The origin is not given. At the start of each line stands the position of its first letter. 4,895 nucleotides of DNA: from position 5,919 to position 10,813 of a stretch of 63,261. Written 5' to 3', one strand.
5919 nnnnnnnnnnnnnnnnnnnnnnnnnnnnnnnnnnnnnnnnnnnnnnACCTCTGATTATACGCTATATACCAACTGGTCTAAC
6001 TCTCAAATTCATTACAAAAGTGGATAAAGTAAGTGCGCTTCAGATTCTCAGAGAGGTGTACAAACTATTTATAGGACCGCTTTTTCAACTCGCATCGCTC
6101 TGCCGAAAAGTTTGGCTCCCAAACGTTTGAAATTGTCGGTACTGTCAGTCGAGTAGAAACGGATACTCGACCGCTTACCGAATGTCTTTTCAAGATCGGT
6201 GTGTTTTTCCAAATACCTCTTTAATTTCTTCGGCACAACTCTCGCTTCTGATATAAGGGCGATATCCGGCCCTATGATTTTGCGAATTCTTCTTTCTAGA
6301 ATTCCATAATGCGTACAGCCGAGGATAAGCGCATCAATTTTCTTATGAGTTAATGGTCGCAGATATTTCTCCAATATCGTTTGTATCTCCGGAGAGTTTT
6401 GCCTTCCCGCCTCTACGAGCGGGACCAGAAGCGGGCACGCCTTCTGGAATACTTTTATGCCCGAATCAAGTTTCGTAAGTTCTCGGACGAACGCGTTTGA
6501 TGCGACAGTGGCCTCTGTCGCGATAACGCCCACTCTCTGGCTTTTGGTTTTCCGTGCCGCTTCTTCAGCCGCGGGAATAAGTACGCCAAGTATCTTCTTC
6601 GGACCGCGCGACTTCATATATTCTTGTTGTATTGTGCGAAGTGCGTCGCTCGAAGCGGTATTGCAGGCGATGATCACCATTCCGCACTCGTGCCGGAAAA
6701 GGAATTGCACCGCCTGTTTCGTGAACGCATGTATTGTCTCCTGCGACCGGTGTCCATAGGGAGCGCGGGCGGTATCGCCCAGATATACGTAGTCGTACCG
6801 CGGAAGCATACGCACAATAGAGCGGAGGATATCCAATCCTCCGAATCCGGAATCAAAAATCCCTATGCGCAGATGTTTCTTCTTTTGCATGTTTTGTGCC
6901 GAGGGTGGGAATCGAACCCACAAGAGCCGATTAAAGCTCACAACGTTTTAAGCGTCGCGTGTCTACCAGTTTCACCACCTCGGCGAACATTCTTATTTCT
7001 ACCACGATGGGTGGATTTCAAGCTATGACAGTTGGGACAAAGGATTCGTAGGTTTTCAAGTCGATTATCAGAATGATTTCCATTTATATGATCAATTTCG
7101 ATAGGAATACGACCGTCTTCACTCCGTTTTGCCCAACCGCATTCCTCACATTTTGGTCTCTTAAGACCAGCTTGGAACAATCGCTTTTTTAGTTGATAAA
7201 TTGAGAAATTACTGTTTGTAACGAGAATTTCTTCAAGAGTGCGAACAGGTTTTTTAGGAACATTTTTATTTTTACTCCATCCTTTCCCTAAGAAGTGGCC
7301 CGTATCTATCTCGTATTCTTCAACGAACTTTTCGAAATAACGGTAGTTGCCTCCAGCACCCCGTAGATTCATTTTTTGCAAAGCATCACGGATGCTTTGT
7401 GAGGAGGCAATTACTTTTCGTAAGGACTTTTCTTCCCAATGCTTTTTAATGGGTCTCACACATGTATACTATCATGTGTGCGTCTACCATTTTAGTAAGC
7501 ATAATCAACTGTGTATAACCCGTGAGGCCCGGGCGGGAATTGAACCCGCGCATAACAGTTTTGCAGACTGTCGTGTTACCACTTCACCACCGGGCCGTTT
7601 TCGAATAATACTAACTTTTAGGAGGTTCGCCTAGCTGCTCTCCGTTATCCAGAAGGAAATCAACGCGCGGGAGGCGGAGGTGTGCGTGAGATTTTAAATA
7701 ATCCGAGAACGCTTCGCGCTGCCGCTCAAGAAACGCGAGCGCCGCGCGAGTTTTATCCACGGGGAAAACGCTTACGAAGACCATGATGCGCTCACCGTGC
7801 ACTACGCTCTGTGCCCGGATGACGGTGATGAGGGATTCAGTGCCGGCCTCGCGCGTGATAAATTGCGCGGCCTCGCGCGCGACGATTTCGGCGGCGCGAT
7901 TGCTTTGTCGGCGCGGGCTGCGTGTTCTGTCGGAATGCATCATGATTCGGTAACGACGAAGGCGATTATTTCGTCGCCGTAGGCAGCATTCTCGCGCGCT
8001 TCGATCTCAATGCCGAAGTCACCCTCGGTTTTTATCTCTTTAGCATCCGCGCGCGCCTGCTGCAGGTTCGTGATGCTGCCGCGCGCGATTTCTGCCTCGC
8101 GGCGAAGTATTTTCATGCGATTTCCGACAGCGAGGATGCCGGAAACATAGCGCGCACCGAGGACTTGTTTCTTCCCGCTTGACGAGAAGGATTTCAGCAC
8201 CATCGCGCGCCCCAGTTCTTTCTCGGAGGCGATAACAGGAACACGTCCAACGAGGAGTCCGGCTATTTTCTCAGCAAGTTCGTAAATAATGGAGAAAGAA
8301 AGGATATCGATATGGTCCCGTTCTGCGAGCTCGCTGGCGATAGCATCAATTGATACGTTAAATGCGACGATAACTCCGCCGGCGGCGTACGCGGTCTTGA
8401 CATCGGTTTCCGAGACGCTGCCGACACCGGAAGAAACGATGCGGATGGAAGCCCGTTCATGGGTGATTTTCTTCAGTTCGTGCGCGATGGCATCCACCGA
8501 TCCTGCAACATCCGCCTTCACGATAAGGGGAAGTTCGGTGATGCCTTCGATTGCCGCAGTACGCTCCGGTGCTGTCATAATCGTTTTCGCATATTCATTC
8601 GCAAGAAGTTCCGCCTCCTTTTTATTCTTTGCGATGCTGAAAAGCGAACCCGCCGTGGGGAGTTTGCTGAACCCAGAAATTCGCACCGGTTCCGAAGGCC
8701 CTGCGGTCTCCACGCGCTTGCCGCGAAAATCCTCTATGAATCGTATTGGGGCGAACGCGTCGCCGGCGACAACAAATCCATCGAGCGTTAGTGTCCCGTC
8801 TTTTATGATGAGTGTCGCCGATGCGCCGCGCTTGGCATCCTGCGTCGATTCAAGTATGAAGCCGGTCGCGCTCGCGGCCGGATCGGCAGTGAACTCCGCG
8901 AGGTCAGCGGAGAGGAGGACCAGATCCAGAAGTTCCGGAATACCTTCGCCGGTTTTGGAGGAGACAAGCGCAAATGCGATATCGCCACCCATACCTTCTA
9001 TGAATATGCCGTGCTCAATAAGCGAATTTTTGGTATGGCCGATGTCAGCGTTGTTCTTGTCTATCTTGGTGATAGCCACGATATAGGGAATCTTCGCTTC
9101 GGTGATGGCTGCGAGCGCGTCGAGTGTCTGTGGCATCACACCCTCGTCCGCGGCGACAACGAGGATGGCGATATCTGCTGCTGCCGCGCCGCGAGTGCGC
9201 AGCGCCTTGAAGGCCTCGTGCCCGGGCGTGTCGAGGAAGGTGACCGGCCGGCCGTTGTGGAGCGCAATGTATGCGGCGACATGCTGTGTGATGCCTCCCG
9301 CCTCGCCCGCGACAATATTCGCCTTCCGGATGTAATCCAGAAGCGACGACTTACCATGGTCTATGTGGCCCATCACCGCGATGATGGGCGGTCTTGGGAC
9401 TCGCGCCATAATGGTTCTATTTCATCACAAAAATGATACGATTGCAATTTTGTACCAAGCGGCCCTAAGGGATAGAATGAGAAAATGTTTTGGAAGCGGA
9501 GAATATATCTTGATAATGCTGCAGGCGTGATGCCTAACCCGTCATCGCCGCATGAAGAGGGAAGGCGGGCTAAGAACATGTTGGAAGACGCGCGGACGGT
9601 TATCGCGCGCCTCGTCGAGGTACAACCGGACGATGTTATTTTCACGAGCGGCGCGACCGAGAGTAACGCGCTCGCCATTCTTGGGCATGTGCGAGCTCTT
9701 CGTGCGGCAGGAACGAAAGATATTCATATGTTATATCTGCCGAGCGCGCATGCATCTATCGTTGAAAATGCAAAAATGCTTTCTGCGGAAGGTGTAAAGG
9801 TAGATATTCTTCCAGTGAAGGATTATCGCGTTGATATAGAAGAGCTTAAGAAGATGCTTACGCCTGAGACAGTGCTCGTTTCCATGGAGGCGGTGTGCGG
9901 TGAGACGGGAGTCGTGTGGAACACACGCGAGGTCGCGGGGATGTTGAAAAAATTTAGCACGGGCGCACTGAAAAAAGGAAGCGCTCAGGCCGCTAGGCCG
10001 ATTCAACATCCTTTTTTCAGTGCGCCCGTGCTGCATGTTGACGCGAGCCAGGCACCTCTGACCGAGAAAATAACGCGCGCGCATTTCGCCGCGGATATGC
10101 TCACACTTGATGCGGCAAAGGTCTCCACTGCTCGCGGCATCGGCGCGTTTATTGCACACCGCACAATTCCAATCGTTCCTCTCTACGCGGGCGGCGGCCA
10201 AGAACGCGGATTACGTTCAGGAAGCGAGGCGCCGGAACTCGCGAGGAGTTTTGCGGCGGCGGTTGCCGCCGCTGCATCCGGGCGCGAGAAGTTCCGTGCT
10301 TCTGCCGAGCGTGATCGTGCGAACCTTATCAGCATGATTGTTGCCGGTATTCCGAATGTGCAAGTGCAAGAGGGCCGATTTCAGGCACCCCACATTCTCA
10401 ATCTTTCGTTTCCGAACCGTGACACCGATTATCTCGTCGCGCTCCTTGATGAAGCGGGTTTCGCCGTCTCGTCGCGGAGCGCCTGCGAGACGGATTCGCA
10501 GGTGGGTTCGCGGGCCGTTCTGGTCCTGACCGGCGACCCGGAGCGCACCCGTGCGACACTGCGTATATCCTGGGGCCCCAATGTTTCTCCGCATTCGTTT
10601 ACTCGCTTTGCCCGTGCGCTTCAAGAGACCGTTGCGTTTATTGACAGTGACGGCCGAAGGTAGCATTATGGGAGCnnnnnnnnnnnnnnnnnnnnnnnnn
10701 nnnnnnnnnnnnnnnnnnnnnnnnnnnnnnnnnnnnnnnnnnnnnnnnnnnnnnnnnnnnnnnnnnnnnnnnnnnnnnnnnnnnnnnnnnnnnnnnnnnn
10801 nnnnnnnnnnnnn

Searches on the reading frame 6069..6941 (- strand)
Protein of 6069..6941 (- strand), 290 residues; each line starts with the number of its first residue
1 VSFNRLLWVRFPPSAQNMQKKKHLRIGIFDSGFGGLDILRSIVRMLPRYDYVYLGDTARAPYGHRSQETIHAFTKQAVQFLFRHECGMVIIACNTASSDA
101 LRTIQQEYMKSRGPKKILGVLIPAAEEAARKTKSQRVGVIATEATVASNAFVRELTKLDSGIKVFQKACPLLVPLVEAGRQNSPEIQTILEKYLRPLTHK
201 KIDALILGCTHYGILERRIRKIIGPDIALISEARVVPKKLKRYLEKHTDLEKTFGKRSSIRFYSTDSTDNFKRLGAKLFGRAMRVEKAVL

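Call 79: search_protein_families(library=pfam, proteins=[window:6069-6941:-], max_evalue=0.01)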
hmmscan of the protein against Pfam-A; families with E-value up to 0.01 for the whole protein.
window:6069-6941:- (290 aa): 1 family
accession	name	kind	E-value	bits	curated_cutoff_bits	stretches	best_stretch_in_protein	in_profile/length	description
PF01177.27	Asp_Glu_race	-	3.5e-18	66.6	31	1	34-223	8-196/211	Asp/Glu/Hydantoin racemase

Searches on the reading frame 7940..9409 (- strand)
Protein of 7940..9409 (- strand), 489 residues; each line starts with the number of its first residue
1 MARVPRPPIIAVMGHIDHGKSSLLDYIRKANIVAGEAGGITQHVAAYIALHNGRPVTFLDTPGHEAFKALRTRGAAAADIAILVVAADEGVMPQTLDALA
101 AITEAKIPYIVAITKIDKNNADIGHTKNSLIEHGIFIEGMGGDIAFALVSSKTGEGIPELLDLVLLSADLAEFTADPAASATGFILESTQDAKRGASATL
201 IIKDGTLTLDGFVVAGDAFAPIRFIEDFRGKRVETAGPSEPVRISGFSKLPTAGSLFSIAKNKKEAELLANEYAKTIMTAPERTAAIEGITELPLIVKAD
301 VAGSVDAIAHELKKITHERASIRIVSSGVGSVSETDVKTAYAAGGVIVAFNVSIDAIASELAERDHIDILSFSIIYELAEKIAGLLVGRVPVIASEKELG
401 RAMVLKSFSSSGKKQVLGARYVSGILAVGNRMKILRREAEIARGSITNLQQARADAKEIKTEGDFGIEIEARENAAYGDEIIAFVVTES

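Call 19: search_protein_families(library=pfam, proteins=[window:7940-9409:-], max_evalue=0.001)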
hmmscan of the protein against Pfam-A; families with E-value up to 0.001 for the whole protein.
window:7940-9409:- (489 aa): 6 families
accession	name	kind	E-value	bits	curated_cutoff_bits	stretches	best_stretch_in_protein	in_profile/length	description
PF00009.33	GTP_EFTU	-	2.3e-32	112.5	26.5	1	9-165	5-183/188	Elongation factor Tu GTP binding domain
PF11987.13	IF-2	-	2.6e-29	102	27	1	286-382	20-116/117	Translation-initiation factor 2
PF22042.2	EF-G_D2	-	1.4e-15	57.6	27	1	181-257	2-81/84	Elongation factor G domain 2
PF01926.29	MMR_HSR1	-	5.2e-11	43.1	21.9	1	10-115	2-113/113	50S ribosome-binding GTPase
PF02421.24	FeoB_N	-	0.00046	20.2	27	1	10-125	3-124/156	Ferrous iron transport protein B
PF00350.29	Dynamin_N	-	0.00093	19.7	27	0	10-43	1-34/168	Dynamin family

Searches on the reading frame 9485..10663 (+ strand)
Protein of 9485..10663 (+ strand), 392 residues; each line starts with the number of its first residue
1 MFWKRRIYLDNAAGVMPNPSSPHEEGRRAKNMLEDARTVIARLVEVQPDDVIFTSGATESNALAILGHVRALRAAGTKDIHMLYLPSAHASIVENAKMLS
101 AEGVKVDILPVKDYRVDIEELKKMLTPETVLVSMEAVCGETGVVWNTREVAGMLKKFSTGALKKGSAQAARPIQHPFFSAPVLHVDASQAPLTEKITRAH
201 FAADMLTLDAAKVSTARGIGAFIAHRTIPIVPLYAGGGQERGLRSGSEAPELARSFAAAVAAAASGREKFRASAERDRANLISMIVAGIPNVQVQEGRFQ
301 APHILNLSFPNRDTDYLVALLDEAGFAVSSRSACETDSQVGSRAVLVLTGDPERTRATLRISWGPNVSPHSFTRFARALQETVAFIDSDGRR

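Call 19: search_protein_families(library=pfam, proteins=[window:9485-10663:+], max_evalue=0.001)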
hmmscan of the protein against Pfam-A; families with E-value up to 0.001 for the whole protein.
window:9485-10663:+ (392 aa): 2 families
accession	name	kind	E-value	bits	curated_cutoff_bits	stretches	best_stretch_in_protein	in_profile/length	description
PF00266.25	Aminotran_5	-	9.4e-29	100.9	21.5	2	20-156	32-167/371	Aminotransferase class-V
PF00155.27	Aminotran_1_2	-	0.00037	20.2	19.7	0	34-153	45-171/361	Aminotransferase class I and II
